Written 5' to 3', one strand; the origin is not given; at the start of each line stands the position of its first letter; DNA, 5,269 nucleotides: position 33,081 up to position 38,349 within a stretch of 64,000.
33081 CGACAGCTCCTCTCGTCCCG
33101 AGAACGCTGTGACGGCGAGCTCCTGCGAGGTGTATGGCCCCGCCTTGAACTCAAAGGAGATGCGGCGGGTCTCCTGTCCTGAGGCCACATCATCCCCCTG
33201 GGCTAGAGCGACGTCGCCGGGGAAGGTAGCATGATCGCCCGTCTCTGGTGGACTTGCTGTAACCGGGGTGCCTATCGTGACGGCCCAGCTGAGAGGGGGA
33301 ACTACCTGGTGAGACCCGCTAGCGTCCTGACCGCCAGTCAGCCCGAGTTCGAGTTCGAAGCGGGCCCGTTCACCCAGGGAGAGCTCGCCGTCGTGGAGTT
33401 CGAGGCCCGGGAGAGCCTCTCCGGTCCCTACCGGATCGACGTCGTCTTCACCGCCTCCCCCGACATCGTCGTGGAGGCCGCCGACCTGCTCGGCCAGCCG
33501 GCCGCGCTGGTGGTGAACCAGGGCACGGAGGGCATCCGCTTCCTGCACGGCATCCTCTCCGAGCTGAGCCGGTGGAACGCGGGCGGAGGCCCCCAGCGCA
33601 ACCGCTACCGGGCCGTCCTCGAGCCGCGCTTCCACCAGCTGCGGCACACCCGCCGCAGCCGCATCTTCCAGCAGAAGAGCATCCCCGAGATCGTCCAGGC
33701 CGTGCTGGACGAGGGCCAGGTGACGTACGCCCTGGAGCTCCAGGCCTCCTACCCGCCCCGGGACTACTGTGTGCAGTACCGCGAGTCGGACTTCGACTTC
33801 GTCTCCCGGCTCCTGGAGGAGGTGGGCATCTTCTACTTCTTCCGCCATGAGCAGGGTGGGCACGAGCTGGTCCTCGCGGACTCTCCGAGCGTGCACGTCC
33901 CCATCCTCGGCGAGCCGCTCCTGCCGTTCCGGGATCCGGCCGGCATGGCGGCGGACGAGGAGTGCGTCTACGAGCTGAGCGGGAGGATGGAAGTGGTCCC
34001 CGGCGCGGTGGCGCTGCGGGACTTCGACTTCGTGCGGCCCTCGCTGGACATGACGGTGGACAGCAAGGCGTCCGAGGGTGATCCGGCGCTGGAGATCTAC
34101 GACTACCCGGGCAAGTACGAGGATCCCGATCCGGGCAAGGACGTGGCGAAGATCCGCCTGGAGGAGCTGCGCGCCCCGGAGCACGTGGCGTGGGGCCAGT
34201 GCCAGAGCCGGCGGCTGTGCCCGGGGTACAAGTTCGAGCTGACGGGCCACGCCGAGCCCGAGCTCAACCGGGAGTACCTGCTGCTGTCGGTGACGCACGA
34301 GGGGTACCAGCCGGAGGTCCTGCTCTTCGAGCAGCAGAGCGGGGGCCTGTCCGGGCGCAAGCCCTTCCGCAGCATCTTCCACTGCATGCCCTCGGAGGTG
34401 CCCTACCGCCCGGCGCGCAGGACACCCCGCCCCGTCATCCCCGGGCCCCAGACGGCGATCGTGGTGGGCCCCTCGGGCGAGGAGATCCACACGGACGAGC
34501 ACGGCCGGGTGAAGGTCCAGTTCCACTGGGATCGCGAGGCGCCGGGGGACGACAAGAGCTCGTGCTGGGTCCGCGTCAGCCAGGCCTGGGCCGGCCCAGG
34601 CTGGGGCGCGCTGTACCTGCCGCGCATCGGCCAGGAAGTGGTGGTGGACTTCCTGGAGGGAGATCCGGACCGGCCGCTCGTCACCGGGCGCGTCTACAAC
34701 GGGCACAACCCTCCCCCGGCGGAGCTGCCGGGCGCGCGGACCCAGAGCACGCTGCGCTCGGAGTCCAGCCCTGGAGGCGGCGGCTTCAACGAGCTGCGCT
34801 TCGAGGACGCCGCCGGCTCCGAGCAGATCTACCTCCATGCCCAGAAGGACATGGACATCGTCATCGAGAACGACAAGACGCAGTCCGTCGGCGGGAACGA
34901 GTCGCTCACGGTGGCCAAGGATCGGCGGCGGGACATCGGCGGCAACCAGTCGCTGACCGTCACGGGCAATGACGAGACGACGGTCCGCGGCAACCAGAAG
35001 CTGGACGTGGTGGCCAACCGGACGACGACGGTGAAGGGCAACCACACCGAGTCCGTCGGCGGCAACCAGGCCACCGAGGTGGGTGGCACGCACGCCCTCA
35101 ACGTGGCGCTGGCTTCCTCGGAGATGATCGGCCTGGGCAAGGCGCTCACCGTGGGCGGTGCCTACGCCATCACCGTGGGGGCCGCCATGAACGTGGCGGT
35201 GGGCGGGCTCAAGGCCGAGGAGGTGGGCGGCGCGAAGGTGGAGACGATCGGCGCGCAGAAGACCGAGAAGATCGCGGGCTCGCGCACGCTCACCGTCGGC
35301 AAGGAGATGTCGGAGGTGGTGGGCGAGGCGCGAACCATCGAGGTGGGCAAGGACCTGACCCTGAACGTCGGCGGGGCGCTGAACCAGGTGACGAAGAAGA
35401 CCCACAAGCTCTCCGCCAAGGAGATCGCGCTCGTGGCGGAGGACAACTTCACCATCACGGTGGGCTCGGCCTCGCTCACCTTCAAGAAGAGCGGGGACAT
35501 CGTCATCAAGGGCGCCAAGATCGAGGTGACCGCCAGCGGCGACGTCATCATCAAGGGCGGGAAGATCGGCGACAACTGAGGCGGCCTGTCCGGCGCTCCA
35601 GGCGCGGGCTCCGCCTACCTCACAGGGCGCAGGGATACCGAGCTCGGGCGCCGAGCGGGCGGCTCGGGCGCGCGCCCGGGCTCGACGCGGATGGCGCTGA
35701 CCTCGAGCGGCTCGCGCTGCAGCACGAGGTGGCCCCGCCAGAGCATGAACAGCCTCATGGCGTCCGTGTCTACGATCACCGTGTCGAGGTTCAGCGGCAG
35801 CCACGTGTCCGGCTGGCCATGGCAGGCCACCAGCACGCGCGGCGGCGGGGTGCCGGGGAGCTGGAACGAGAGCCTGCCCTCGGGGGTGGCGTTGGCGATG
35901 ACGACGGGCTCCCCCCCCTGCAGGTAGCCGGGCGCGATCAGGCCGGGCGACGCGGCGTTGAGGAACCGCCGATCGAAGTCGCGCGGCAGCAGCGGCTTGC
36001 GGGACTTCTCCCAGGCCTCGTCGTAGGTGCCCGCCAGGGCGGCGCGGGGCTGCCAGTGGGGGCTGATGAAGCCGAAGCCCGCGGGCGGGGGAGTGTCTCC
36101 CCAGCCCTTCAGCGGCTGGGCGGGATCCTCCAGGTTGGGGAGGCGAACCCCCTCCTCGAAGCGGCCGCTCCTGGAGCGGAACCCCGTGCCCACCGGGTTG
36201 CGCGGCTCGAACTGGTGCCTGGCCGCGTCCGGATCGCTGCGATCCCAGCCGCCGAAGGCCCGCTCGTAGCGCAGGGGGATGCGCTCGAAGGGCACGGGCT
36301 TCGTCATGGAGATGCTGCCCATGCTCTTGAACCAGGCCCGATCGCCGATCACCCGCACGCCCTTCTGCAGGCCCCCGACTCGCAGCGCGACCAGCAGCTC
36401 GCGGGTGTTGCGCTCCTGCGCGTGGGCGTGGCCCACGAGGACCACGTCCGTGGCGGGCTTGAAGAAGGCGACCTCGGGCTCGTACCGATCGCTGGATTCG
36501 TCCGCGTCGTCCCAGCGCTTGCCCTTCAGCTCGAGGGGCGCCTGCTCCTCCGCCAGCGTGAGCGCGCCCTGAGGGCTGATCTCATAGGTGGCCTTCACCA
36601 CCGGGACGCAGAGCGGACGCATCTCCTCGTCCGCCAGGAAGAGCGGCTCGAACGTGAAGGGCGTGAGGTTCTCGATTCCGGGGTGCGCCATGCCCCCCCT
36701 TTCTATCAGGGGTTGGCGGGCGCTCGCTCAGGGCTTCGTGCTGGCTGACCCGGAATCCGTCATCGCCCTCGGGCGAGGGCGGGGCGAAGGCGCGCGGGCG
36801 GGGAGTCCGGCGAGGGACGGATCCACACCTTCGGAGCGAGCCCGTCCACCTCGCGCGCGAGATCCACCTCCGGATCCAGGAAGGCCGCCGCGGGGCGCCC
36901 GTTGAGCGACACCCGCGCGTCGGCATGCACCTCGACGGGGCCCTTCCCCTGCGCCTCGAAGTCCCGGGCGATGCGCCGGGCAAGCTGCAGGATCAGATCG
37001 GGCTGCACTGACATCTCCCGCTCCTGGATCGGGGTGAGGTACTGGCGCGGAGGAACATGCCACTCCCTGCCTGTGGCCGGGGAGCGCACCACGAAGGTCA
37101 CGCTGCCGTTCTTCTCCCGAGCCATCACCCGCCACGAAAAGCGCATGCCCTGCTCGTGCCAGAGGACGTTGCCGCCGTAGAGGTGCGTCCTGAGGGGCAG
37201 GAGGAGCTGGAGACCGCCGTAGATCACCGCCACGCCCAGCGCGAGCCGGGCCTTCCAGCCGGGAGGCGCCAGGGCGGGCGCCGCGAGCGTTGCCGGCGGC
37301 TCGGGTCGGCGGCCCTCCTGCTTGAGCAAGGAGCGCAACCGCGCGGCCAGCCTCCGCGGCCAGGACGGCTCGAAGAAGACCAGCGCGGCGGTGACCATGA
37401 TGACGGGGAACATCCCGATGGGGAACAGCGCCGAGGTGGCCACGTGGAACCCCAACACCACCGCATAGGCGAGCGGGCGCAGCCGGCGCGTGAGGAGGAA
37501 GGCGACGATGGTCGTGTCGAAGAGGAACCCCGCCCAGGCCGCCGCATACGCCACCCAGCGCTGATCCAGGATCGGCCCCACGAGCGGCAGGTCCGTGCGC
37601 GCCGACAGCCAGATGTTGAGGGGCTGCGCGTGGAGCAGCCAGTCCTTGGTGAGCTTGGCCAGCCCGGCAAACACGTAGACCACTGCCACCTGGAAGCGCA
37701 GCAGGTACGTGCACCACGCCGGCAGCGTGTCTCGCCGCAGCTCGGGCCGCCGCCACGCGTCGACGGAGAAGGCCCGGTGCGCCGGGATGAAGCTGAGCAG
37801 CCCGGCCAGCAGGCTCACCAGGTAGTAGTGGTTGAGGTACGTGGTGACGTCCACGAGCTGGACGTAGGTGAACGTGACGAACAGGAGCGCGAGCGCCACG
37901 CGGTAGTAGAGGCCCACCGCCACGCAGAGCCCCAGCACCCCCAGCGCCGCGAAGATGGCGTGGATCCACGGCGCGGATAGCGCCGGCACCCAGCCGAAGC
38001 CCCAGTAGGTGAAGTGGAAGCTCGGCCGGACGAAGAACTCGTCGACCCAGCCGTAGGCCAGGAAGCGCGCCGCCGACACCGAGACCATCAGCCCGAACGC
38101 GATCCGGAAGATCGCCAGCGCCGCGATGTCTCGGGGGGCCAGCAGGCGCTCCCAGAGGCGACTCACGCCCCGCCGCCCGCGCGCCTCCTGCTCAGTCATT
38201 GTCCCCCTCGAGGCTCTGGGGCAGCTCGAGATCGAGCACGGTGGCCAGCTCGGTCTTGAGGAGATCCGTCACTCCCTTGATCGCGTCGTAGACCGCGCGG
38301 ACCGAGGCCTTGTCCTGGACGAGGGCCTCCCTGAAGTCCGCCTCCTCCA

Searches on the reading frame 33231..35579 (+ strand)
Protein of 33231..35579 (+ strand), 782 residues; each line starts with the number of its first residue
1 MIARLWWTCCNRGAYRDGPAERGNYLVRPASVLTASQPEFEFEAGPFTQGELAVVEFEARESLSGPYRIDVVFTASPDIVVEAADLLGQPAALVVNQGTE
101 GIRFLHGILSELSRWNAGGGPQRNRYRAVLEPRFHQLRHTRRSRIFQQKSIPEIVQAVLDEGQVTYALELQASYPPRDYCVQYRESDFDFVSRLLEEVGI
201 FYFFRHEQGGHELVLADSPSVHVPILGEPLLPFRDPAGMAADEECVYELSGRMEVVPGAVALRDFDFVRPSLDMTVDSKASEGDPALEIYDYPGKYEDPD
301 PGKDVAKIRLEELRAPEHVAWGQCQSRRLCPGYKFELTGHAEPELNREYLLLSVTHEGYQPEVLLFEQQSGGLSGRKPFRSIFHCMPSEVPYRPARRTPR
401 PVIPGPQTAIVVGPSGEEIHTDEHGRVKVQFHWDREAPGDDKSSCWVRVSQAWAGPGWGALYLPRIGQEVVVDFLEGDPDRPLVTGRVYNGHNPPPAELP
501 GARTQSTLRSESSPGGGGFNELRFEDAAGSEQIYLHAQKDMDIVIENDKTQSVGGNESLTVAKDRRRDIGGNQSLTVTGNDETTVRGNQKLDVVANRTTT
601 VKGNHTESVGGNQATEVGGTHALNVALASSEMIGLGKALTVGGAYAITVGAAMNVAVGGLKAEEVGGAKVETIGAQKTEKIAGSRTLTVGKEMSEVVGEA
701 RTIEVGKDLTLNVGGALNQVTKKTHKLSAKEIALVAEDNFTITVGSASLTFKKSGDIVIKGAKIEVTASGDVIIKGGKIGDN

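Call 13: search_protein_families(library=pfam, proteins=[window:33231-35579:+], max_evalue=0.001)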
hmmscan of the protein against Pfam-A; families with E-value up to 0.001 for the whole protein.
window:33231-35579:+ (782 aa): 5 families
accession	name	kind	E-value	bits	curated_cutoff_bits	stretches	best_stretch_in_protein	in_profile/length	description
PF05954.17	Phage_GPD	-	4e-91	305.8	30.1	1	60-360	1-303/305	Phage tail baseplate hub (GPD)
PF22178.3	Gp5_trimer_C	-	5.2e-48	162.3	30.9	3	506-617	1-112/112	Bacteriophage T4 gp5 C-terminal trimerisation domain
PF04717.18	Phage_base_V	-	8e-15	55.4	23.8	1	421-489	11-75/75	Type VI secretion system/phage-baseplate injector OB domain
PF06715.18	Gp5_C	-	2.1e-13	49.8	20.4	2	595-618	1-24/24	Gp5 C-terminal repeat (3 copies)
PF20093.5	DUF6484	-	3.4e-05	24.9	27.6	1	465-488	38-61/61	Domain of unknown function (DUF6484)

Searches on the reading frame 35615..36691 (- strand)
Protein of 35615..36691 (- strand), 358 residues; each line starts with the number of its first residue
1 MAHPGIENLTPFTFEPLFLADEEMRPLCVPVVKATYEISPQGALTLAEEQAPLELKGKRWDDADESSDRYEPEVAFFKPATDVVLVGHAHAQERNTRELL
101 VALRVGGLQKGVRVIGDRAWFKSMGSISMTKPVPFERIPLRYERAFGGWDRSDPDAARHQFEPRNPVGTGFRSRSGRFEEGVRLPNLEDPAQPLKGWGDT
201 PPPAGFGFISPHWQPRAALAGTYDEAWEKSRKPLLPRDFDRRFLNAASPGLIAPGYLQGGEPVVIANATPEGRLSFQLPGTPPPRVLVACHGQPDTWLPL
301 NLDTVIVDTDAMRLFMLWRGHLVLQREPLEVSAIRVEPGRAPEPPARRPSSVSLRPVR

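Call 13: search_protein_families(library=pfam, proteins=[window:35615-36691:-], max_evalue=0.001)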
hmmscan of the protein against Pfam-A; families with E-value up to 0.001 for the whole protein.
window:35615-36691:- (358 aa): 1 family
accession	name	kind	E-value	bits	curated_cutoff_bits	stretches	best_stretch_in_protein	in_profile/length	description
PF09937.14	DUF2169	-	2.2e-100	336.3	25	1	26-319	4-294/294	Uncharacterized protein conserved in bacteria (DUF2169)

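Call 40: search_protein_families(library=ncbifam, proteins=[window:35615-36691:-], max_evalue=1)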
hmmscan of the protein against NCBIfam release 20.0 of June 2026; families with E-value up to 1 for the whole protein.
window:35615-36691:- (358 aa): 0 families

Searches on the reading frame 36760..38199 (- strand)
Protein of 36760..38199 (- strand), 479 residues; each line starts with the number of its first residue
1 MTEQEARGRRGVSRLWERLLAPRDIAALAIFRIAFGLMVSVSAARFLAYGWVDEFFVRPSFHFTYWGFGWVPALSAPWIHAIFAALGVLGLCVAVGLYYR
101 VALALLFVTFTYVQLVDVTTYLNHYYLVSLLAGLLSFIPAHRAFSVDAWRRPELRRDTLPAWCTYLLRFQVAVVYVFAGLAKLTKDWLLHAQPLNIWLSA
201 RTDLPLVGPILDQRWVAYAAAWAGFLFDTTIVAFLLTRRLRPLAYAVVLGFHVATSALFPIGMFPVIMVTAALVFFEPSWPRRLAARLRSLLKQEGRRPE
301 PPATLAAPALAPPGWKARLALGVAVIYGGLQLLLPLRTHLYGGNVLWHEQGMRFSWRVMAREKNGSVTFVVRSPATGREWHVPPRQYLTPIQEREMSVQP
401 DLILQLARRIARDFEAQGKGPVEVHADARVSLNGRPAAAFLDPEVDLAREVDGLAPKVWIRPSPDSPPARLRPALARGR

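Call 16: search_protein_families(library=pfam, proteins=[window:36760-38199:-], max_evalue=0.001)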
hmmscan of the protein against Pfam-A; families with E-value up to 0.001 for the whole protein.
window:36760-38199:- (479 aa): 2 families
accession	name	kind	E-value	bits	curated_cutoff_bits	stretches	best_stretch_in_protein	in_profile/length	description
PF05090.19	HTTM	-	2.9e-83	279.9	27.7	1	22-280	3-259/259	HTTM domain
PF22777.1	VKGC_lumenal_dom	-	1.9e-44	151.7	27.7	1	318-464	3-150/152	Vitamin K-dependent gamma-carboxylase, lumenal domain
